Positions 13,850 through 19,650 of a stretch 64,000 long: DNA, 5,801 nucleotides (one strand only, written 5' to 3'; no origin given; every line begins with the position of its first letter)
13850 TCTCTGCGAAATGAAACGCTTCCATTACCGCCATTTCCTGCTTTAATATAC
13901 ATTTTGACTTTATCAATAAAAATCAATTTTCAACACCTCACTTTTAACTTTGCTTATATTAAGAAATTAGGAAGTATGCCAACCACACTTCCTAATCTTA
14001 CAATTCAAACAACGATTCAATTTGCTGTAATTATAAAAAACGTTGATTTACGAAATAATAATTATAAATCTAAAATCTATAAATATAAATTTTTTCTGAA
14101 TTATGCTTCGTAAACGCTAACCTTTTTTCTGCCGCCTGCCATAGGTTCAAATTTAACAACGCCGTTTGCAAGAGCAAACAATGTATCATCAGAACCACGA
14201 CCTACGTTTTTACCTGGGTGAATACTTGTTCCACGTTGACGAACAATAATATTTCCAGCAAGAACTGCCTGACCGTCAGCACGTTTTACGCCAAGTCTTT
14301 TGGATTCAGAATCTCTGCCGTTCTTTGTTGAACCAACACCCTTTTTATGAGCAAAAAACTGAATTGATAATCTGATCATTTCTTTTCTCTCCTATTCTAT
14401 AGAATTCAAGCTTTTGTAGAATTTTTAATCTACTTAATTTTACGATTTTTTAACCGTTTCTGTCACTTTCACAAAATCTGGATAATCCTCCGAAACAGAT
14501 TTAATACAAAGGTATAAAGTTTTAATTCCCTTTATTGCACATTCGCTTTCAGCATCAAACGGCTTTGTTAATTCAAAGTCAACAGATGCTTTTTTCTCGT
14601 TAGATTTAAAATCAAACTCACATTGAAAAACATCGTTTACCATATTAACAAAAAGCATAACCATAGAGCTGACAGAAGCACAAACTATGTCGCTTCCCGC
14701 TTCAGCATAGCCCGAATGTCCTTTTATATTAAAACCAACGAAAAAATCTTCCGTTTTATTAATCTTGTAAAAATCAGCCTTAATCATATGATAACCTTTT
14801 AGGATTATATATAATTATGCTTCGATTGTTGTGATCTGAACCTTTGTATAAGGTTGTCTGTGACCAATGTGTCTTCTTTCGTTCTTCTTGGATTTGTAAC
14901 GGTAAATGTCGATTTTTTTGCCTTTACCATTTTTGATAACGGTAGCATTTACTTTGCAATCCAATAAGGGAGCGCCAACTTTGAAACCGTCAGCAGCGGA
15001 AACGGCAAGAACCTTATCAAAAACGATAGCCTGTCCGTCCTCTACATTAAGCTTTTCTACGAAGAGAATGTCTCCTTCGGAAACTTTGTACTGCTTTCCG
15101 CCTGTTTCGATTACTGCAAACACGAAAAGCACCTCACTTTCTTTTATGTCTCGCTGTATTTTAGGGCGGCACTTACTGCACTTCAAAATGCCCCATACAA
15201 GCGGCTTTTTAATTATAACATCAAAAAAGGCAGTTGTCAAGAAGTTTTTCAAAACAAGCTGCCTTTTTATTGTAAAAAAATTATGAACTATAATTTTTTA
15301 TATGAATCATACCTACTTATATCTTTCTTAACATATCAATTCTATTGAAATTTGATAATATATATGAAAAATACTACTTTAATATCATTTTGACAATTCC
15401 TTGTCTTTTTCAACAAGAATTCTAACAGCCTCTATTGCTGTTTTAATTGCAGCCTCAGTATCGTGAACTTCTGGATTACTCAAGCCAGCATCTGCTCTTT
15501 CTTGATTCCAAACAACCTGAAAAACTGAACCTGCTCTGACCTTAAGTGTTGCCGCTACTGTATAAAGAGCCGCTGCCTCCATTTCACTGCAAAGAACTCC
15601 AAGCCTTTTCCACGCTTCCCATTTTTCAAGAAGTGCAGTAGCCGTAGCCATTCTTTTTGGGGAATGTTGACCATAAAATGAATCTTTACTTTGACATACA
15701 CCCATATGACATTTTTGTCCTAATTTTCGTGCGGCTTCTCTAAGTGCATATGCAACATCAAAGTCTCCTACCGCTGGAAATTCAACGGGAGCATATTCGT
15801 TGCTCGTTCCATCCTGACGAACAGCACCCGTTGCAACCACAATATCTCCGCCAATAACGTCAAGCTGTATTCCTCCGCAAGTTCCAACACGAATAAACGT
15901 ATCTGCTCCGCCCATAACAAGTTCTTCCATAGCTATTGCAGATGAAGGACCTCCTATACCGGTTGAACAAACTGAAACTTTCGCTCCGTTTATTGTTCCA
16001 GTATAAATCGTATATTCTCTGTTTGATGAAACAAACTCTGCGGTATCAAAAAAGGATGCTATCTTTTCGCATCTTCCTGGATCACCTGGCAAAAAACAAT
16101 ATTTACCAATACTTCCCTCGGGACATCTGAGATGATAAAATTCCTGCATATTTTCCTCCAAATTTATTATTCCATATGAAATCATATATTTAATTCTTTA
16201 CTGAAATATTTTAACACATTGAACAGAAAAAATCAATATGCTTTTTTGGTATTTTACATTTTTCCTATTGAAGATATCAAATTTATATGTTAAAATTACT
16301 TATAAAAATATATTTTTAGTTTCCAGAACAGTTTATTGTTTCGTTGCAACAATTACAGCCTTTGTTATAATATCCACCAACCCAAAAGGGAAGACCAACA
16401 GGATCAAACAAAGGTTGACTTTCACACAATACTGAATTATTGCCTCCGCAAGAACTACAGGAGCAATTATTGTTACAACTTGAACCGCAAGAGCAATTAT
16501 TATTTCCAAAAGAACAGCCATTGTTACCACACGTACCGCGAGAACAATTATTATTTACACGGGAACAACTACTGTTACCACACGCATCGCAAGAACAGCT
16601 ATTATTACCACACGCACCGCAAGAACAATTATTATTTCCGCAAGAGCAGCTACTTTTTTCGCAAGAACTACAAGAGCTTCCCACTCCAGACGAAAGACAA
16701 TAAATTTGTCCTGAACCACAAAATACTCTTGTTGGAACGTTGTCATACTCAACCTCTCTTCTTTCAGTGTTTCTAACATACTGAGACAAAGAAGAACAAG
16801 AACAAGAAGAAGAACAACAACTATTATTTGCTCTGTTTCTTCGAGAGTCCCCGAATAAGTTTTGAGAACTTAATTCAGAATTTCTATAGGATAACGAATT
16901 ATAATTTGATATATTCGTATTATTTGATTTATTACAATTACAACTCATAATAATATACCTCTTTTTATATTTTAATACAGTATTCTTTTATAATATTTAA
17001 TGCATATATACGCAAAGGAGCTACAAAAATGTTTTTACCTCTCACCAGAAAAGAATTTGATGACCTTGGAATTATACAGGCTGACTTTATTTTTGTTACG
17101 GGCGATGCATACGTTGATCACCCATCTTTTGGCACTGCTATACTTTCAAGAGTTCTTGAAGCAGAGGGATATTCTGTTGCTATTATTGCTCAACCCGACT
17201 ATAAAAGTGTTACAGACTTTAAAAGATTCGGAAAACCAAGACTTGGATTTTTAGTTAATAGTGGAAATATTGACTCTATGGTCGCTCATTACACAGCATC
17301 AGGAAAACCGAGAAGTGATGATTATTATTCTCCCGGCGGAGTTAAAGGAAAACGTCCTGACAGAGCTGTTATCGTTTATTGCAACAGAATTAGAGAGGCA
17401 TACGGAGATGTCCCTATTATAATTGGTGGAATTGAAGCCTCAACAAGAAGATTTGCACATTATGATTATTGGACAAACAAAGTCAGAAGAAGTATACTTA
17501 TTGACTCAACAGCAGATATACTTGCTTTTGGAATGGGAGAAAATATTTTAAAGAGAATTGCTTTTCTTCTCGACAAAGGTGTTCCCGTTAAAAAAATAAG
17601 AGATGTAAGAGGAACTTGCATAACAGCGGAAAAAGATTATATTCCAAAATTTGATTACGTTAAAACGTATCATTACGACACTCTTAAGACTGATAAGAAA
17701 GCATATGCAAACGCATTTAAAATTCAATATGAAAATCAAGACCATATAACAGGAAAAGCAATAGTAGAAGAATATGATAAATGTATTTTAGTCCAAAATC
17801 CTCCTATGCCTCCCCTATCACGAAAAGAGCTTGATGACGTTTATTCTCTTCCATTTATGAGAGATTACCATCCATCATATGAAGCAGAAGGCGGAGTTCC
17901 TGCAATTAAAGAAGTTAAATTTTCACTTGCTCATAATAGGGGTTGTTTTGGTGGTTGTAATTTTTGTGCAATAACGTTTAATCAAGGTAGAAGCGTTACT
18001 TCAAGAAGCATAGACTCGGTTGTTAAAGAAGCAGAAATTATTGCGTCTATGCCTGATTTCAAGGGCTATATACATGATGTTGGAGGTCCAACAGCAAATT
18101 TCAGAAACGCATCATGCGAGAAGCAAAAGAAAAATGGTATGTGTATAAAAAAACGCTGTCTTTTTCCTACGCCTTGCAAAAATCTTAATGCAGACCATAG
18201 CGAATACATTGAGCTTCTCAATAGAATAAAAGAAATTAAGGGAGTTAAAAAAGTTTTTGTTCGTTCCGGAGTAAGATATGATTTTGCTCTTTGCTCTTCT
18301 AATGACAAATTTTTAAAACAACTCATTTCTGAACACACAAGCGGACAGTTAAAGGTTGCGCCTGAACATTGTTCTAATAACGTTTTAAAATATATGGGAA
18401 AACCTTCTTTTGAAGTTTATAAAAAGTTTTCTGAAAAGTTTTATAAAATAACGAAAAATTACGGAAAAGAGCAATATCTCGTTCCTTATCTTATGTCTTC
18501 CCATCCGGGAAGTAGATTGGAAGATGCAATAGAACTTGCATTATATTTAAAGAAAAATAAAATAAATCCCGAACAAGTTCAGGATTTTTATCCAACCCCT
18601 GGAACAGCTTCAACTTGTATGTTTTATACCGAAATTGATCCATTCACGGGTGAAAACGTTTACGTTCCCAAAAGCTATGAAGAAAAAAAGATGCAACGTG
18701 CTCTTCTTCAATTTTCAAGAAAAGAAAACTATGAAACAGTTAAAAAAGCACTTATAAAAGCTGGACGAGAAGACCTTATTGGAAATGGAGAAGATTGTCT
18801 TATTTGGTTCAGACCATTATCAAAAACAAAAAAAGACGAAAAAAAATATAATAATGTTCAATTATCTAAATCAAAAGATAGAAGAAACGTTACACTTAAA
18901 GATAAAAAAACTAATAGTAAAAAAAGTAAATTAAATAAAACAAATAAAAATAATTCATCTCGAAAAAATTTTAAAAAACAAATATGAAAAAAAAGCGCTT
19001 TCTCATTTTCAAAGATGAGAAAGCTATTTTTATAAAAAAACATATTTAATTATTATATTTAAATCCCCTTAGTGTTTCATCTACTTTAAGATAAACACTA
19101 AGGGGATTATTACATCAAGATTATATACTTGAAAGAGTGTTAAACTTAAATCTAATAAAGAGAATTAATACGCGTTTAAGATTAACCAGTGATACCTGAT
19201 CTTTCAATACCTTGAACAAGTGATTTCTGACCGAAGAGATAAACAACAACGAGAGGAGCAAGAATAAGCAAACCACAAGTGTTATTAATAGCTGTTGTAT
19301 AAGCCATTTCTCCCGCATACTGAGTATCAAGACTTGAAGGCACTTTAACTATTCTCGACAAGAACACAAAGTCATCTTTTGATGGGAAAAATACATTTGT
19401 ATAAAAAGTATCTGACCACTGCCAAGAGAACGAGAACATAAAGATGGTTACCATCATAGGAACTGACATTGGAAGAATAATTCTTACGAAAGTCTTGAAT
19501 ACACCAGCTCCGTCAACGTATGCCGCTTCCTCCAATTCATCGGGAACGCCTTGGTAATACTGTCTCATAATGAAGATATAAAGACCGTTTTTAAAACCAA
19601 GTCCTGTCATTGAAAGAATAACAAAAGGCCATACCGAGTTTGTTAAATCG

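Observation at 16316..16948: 210-aa protein with 33 cysteines built from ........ repeats, divergent from a YgiQ radical SAM gene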

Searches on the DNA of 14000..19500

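Call 62: search_rna_families(source=window, start=14000, end=19500, threshold=evalue, max_evalue=1)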
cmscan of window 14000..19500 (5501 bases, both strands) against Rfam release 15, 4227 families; matches with E-value up to 1: 3.
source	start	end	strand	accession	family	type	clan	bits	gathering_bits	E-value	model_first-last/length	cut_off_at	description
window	18519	18618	-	RF01770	rimP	Cis-reg; leader;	-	27.9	47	0.18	1-102/102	no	Gammaprotebacteria rimP leader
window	18864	18888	-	RF01355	CRISPR-DR26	Gene; CRISPR;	-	24.6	39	0.66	1-25/25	no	CRISPR RNA direct repeat element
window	19061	19193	+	RF01087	PK-repZ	Cis-reg;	-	20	44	0.46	1-150/150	no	Pseudoknot of the regulatory region of the repZ gene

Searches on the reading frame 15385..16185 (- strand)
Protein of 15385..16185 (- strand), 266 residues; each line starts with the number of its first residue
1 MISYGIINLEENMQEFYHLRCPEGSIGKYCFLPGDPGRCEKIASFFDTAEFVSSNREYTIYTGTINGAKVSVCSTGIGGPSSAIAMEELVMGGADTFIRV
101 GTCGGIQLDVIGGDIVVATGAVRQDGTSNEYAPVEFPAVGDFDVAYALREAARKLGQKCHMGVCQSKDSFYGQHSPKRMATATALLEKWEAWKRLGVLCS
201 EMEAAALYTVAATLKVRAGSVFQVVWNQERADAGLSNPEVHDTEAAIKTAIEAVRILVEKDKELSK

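Call 4: search_protein_families(library=pfam, proteins=[window:15385-16185:-], max_evalue=1)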
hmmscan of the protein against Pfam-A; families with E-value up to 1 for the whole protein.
window:15385-16185:- (266 aa): 1 family
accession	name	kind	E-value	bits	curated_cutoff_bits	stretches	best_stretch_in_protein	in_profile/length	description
PF01048.26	PNP_UDP_1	-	1.5e-41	142.8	25.1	1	28-249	1-222/233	Phosphorylase superfamily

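Call 5: search_protein_families(library=ncbifam, proteins=[window:15385-16185:-], max_evalue=1)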
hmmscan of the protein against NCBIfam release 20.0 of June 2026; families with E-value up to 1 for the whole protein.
window:15385-16185:- (266 aa): 17 families
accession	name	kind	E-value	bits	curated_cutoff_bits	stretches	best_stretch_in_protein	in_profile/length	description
TIGR01718.1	Uridine-psphlse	equivalog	8.3e-91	303.7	280.3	1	17-258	2-245/245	uridine phosphorylase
NF008383.0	PRK11178.1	equivalog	8.4e-65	218.5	262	1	17-258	7-253/254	uridine phosphorylase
NF004489.0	PRK05819.1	subfamily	1.5e-39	135.7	230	1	17-225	4-204/236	DeoD-type purine-nucleoside phosphorylase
TIGR00107.1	deoD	equivalog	3.8e-31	108.4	232.25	1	18-225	1-200/232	purine-nucleoside phosphorylase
NF009914.0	PRK13374.1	subfamily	3.3e-29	102.1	338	1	18-226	5-205/235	DeoD-type purine-nucleoside phosphorylase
NF005500.0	PRK07115.1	equivalog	9.2e-17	61.1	264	1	67-224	62-209/261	AMP nucleosidase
TIGR01721.1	AMN-like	hypoth_equivalog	5.3e-14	52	307.2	1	68-169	60-162/269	AMP nucleosidase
NF004079.0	PRK05584.1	equivalog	5.5e-12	45.7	169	1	56-217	29-189/232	5'-methylthioadenosine/adenosylhomocysteine nucleosidase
NF011286.0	PRK14697.1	equivalog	6.5e-08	32.4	260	1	60-217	34-186/233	bifunctional 5'-methylthioadenosine/S-adenosylhomocysteine nucleosidase/phosphatase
NF005213.0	PRK06698.1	equivalog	5.2e-07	28.8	768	1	59-240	33-208/459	bifunctional 5'-methylthioadenosine/S-adenosylhomocysteine nucleosidase/phosphatase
TIGR03664.1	fut_nucase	equivalog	9.8e-07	28.7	124.7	1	55-218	22-193/228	futalosine hydrolase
TIGR01704.1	MTA_SAH-Nsdase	equivalog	1.4e-05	24.8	73.8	1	59-215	31-186/229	5'-methylthioadenosine/S-adenosylhomocysteine nucleosidase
TIGR01717.1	AMP-nucleosdse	equivalog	4.3e-05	22.5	364.7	1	66-155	261-350/478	AMP nucleosidase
TIGR01719.1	euk_UDPppase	equivalog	0.00014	21.3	249.95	1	50-125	54-139/287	uridine phosphorylase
NF006142.0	PRK08292.1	equivalog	0.00024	20.1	307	1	70-158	280-368/492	AMP nucleosidase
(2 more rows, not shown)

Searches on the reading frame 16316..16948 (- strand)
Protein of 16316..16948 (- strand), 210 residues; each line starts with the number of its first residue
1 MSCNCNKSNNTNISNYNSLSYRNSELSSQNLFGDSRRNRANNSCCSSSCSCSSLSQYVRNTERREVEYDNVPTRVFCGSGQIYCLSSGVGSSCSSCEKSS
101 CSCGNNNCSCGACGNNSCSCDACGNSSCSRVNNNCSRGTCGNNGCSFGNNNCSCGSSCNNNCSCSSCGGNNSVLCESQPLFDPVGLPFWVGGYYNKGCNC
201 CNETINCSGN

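Call 4: search_protein_families(library=pfam, proteins=[window:16316-16948:-], max_evalue=1)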
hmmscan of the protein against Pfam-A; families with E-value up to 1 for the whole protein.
window:16316-16948:- (210 aa): 0 families

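Call 5: search_protein_families(library=ncbifam, proteins=[window:16316-16948:-], max_evalue=1)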
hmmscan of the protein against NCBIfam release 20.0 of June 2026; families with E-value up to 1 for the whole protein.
window:16316-16948:- (210 aa): 0 families

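Call 6: find_homologous_proteins(query=window:16316-16948:-, max_evalue=0.01)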
Query window:16316-16948:- (210 aa): 1 proteins with E <= 0.01 among 3618 candidates.
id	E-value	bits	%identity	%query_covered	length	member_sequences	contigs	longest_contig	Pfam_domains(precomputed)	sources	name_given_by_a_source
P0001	5.5e-74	267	72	100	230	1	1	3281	-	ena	-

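Call 9: find_encoding_contigs(protein=P0001, flank=5000)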
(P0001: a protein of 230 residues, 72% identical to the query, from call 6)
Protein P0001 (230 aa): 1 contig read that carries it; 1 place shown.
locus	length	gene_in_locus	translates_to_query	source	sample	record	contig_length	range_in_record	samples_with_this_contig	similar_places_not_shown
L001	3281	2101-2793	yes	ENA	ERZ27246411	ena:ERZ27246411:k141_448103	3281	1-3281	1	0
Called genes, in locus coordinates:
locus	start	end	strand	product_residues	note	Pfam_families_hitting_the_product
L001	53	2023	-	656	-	PF08497:Radical_SAM_N, PF04055:Radical_SAM (weak), PF11842:DUF3362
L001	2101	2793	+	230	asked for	-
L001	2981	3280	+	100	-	?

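Call 16: search_solved_structures(query=window:16316-16948:-, max_evalue=10)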
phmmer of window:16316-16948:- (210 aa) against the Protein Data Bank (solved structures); distinct sequences matched with E-value up to 10: 0.

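Call 18: search_protein_representatives(protein=window:16316-16948:-)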
Query: 210 residues. Proteins with E-value up to 0.001 (for the whole library): 4; up to 1e-10: 2; up to 1e-30: 1. The best 4 are listed.
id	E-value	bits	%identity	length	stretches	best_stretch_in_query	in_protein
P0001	1.7e-74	266.8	84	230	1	1-209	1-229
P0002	1.7e-25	106.5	54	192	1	1-203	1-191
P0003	2.5e-06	43.9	51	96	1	118-208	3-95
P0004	4.1e-05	39.9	45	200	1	66-208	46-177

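Call 20: find_encoding_contigs(protein=P0002, flank=8000)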
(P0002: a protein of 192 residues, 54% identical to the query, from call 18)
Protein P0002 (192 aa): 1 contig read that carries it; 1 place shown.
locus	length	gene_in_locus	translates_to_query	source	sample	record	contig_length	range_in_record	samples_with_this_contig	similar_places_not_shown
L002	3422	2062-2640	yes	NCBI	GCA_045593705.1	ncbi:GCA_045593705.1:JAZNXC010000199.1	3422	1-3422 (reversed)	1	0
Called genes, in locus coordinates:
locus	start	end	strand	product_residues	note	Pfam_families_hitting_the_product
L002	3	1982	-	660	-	?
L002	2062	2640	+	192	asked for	-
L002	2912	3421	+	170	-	?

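Call 21: find_encoding_contigs(protein=P0003, flank=8000)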
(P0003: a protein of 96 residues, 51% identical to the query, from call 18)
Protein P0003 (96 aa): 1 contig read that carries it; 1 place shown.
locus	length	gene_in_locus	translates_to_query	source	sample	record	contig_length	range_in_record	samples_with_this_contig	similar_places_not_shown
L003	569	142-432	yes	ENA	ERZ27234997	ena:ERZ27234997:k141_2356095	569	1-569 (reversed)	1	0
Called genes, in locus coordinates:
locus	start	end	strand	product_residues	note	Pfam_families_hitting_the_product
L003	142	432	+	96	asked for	-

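Call 22: find_encoding_contigs(protein=P0004, flank=8000)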
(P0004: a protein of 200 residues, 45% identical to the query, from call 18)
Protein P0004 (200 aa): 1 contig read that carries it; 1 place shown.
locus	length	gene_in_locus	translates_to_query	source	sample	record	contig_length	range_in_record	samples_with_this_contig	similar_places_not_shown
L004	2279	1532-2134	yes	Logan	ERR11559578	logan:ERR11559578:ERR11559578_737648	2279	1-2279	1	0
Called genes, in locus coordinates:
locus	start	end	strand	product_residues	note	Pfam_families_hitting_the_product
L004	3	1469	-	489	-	?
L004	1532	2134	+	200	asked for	-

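Call 28: find_related_loci(query=A2, collection=genome_contigs, flank=6000)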
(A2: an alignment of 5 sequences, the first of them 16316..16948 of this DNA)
Query A2 (210 aa) in genome_contigs; peptide patterns used: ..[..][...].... (x = any residue, [..] = any of these).
20 stretches matched a pattern; 2 encode a relative of the query (tblastn E <= 1e-3); 2 distinct loci.
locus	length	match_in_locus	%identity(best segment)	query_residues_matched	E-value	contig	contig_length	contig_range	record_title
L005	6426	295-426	55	161-207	6e-11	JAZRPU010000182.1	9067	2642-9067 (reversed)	MAG: Eubacteriales bacterium isolate T1900045371_YK20190061.MAGScoT_cleanbin_000029 SGB_6858_k141_596232, whole genome s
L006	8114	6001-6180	49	142-204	1e-10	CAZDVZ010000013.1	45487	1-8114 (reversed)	MAG TPA_asm: uncultured Oscillospiraceae bacterium isolate SRP315200_co1_811 genome assembly, contig: NODE_869_length_45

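Call 37: find_homologous_proteins(query=A3, max_evalue=0.01)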
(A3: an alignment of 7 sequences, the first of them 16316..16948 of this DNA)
Query A3 (7 sequences) (210 aa, profile of the alignment): 4 proteins with E <= 0.01 among 8000 candidates.
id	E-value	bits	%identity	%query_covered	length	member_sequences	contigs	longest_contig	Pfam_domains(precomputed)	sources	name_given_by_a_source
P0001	2.9e-60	222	72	100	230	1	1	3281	-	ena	-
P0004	2.1e-51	193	34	67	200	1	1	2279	-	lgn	-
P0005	4.1e-23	100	64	13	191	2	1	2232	-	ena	-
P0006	4.6e-3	35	59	10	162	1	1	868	-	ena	-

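Call 49: find_related_loci(query=A4, collection=metagenome_contigs, flank=5000)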
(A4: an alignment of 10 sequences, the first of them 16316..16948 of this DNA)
Query A4 (210 aa) in metagenome_contigs; peptide patterns used: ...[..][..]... (x = any residue, [..] = any of these).
18 stretches matched a pattern; 1 encode a relative of the query (tblastn E <= 1e-3); 1 distinct loci.
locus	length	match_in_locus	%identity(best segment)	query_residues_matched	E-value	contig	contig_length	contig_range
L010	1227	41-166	53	166-208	1e-10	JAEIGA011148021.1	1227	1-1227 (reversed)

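Call 60: predict_structure(alignment_id=A5)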
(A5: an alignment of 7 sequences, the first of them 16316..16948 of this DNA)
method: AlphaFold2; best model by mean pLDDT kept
length: 210 residues; sequences in the alignment: 7
mean_pLDDT: 34.1   pTM: 0.12
mean pLDDT of the five models: 34.1, 28.8, 25.8, 25.2, 24.0
residues with pLDDT >= 90: 0; 70-90: 0; 50-70: 0; < 50: 210
segments of 3 or more residues with pLDDT < 50: 1-210
pLDDT, mean of each block of 10 residues (from residue 1): 43 37 31 31 27 30 34 33 31 34 34 31 29 29 30 29 31 38 46 45 42
secondary structure, 60 per line:
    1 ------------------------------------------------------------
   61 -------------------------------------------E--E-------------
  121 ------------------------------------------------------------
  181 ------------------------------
elements in order:

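Call 74: search_protein_families(library=pfam, alignment_id=A4, max_evalue=10)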
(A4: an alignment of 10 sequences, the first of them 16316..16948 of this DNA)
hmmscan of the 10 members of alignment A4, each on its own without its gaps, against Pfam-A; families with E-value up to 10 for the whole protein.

A. member 1, window:16316-16948:- (210 aa): 0 families

B. families by the number of members that match (of 10 scanned): 1 family
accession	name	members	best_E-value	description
PF17610.7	DUF5505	1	0.045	Family of unknown function (DUF5505)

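Call 75: search_solved_structures(query=A4, max_evalue=10)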
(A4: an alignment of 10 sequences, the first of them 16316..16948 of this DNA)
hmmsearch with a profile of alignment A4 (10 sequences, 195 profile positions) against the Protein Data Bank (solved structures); distinct sequences matched with E-value up to 10: 0.

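Call 91: search_dna_similar(query=window:16316-16948:-, collection=plasmids, mode=protein, max_evalue=0.01, max_rows=10)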
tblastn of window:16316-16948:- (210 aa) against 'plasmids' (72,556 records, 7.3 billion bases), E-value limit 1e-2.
No match.

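Call 92: search_dna_similar(query=window:16316-16948:-, collection=phages, mode=protein, max_evalue=0.01, max_rows=10)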
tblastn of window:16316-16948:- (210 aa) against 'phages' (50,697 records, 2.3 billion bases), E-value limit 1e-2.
No match.
